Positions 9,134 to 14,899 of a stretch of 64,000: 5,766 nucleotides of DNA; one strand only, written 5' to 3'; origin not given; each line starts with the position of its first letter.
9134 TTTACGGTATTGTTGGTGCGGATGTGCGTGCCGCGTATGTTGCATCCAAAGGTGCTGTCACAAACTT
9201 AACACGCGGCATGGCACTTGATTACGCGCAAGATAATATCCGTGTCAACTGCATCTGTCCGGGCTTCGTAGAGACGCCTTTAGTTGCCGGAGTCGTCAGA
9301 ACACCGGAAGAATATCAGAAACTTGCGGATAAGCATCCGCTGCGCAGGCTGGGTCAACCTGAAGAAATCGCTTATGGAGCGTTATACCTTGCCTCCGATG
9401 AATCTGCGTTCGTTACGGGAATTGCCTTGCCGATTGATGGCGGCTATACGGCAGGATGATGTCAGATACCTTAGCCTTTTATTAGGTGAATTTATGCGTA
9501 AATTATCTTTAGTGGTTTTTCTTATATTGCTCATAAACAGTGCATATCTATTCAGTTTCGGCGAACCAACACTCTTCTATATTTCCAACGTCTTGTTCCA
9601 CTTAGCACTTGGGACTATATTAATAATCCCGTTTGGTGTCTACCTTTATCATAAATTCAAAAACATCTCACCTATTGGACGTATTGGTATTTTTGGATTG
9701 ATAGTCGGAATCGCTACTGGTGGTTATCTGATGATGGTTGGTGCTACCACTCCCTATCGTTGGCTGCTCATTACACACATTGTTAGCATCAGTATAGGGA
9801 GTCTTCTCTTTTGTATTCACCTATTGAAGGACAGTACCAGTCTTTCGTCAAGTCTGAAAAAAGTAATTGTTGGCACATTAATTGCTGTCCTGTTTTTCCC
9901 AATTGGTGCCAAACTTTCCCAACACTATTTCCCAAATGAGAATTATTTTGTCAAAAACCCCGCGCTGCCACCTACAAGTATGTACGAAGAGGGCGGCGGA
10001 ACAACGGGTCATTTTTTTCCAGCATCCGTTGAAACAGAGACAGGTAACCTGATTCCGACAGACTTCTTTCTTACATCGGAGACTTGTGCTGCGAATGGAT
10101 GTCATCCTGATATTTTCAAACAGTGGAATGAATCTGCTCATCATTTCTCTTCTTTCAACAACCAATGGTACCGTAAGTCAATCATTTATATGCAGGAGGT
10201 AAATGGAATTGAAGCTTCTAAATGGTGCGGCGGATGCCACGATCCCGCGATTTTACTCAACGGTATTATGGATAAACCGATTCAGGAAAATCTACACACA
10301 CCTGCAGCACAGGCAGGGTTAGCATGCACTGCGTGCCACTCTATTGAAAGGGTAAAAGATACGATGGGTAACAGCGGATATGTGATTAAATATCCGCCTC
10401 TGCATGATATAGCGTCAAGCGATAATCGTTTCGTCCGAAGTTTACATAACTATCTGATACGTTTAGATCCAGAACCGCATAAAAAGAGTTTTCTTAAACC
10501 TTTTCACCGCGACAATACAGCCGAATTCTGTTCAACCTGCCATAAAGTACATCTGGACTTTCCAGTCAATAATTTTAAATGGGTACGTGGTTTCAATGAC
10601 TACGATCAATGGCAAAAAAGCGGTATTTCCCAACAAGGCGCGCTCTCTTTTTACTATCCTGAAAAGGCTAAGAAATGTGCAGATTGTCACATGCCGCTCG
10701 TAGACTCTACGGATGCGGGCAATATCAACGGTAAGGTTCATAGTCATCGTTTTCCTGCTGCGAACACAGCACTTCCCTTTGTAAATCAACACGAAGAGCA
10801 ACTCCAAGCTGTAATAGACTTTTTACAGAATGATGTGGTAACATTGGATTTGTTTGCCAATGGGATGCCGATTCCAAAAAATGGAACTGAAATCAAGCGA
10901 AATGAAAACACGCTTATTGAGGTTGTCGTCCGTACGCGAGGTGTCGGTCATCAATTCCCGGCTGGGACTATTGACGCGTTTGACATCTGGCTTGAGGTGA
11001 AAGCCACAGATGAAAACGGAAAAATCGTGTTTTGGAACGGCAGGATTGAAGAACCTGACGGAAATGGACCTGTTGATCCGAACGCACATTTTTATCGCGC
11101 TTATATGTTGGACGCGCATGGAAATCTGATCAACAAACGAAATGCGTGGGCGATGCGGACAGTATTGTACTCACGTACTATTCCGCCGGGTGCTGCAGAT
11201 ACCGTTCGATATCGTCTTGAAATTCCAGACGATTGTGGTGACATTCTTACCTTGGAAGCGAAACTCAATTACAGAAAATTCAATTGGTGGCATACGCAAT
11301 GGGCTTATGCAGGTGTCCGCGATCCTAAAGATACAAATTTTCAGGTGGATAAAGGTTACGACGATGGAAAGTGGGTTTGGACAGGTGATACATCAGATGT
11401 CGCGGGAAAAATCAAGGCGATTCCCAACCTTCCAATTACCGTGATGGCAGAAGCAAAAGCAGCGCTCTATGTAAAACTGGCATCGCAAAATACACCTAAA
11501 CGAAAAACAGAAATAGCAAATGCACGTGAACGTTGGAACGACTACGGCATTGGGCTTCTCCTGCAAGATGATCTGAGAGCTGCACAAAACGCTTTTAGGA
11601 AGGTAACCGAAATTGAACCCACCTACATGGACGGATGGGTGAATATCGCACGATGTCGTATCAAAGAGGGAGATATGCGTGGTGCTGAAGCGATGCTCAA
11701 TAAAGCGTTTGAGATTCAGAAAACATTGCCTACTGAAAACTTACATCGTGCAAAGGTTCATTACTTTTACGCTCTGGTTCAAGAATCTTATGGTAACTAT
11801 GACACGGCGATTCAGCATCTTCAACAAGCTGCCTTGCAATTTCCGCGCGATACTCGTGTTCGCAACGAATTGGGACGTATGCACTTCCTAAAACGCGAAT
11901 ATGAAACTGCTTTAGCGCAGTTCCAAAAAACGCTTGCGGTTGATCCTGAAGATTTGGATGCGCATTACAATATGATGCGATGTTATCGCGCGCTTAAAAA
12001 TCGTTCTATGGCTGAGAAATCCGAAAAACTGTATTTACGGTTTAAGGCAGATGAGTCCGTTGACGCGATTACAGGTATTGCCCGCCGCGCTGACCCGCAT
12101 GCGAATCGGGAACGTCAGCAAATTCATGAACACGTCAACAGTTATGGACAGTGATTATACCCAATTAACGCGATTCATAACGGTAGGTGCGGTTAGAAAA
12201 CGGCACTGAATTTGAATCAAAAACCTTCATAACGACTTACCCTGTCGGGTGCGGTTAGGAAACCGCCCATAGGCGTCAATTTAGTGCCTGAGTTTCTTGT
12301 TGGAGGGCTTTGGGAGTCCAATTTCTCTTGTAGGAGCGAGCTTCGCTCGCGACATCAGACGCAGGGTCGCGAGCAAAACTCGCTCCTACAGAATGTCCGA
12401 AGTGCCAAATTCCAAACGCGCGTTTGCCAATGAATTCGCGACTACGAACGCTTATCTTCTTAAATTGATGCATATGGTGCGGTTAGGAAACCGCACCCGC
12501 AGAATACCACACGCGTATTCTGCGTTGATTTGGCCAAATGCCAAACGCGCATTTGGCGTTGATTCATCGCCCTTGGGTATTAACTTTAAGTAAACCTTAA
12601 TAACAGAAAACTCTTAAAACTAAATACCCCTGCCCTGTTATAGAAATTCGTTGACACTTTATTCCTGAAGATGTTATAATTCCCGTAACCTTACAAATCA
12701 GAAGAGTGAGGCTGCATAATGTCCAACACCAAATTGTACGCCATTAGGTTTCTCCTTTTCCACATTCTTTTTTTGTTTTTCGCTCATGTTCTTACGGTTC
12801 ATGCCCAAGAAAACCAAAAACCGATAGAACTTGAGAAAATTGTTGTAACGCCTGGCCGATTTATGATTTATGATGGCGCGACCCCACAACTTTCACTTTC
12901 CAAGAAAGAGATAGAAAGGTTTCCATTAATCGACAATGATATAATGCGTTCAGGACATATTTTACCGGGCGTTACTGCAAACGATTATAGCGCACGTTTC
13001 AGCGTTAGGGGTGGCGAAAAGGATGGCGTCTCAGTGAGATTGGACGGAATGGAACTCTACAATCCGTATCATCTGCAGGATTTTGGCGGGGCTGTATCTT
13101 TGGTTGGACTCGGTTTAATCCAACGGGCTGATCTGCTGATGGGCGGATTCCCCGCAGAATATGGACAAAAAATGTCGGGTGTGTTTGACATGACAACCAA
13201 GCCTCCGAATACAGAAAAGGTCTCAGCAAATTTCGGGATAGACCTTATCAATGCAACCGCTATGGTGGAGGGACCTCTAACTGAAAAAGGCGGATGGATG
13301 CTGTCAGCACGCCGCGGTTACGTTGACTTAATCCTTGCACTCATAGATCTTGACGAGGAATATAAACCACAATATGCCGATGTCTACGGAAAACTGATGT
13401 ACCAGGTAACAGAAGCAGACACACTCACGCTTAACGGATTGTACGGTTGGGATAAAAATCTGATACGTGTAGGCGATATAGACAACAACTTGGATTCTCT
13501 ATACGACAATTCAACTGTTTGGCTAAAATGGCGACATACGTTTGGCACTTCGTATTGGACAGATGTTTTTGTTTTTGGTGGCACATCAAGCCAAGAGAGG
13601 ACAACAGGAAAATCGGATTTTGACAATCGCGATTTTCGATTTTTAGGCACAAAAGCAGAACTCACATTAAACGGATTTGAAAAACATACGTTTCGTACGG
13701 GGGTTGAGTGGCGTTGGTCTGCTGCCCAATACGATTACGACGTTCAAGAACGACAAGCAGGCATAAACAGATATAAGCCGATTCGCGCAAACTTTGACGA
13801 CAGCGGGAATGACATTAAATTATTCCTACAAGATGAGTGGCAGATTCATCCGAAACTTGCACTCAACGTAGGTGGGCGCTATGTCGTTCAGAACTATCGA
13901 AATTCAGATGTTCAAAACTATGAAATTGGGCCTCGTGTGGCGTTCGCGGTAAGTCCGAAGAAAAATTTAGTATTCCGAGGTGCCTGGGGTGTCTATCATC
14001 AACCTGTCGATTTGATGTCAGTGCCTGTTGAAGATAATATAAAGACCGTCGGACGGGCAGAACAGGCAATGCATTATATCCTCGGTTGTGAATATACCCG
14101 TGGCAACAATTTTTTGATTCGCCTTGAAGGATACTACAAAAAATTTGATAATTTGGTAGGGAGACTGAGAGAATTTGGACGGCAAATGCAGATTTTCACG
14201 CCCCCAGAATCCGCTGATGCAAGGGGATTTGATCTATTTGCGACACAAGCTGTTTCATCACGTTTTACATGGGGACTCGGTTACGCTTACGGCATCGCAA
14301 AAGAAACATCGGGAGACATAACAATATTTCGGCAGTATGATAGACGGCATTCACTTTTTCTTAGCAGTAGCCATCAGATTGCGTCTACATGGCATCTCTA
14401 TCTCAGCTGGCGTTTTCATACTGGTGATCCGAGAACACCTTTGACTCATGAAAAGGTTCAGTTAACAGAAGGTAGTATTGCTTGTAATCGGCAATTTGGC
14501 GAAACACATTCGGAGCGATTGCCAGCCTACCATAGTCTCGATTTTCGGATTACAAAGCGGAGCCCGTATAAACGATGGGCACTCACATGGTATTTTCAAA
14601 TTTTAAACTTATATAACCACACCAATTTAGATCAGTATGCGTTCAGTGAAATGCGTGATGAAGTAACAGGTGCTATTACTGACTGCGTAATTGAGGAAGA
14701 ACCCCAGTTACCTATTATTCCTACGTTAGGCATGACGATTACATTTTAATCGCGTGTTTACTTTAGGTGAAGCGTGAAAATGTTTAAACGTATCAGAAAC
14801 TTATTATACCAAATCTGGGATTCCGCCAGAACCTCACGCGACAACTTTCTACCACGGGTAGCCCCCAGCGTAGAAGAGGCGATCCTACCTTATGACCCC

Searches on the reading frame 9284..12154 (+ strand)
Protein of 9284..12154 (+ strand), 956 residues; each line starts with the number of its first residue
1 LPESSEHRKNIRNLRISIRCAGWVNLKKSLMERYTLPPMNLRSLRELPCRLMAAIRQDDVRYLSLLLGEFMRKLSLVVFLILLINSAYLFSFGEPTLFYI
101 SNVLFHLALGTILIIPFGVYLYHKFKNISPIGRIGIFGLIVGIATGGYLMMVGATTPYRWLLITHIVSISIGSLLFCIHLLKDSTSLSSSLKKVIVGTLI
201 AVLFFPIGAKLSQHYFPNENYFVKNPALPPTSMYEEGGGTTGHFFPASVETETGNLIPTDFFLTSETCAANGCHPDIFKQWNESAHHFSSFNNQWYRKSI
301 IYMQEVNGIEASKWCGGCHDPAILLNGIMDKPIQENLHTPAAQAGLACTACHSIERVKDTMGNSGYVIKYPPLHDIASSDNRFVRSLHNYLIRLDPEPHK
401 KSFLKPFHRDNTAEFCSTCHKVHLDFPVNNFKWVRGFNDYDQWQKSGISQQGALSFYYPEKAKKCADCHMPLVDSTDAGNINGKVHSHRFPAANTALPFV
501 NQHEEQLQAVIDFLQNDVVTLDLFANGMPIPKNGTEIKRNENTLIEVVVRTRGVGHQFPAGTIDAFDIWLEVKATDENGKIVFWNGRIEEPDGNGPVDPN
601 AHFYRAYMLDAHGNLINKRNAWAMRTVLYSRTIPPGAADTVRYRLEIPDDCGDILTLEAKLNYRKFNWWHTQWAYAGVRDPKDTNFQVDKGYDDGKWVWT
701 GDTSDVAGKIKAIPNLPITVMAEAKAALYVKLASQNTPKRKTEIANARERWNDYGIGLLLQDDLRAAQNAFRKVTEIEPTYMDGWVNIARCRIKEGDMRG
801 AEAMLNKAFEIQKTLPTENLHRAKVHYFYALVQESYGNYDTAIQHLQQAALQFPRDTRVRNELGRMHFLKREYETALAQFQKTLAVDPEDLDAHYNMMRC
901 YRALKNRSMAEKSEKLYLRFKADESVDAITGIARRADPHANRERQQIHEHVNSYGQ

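Call 65: search_protein_families(library=pfam, proteins=[window:9284-12154:+], max_evalue=0.00001)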
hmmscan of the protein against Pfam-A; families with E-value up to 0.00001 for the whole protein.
window:9284-12154:+ (956 aa): 11 families
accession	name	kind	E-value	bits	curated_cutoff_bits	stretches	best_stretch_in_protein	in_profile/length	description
PF14559.12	TPR_19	-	2.7e-17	63.3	25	0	758-810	1-53/68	Tetratricopeptide repeat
PF07719.23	TPR_2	-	1.7e-10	40.6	27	0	861-890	5-34/34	Tetratricopeptide repeat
PF00515.34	TPR_1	-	1.8e-10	40.6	27.8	0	860-890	4-34/34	Tetratricopeptide repeat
PF13424.12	TPR_12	-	2.2e-10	41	30.1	1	785-849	6-71/77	Tetratricopeptide repeat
PF13428.12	TPR_14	-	6.2e-10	39.2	23.5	0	825-866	3-44/44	Tetratricopeptide repeat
PF13432.12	TPR_16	-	4.5e-09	37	32.7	0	837-888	11-62/65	Tetratricopeptide repeat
PF13414.12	TPR_11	-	6.7e-08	32.5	26.8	0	864-897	1-34/42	TPR repeat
PF13431.12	TPR_17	-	6.9e-08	32.6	24.4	0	770-801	1-32/34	Tetratricopeptide repeat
PF13435.11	Cytochrome_C554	-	4e-07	31.3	20.8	0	272-353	4-84/84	Cytochrome c554 and c-prime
PF13181.12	TPR_8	-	6.1e-07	29.6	25.7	0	785-813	4-32/34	Tetratricopeptide repeat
PF23914.1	TPR_CcmH_CycH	-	3.2e-06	27.5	42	1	760-890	28-154/158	Cytochrome c-type biogenesis protein H TPR domain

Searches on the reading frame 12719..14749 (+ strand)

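Call 65: search_protein_families(library=pfam, proteins=[window:12719-14749:+], max_evalue=0.00001)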
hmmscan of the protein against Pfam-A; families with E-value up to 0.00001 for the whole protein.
window:12719-14749:+ (676 aa): 3 families
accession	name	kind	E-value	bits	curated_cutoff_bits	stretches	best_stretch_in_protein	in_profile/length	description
PF00593.30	TonB_dep_Rec_b-barrel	-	1.2e-16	62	27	1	242-631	33-436/436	TonB dependent receptor-like, beta-barrel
PF25183.1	OMP_b-brl_4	-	6.9e-13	48.3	30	0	359-394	361-396/838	Outer membrane beta barrel domain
PF07715.20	Plug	-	5.4e-06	27.3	23.9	0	59-152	11-103/107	TonB-dependent Receptor Plug Domain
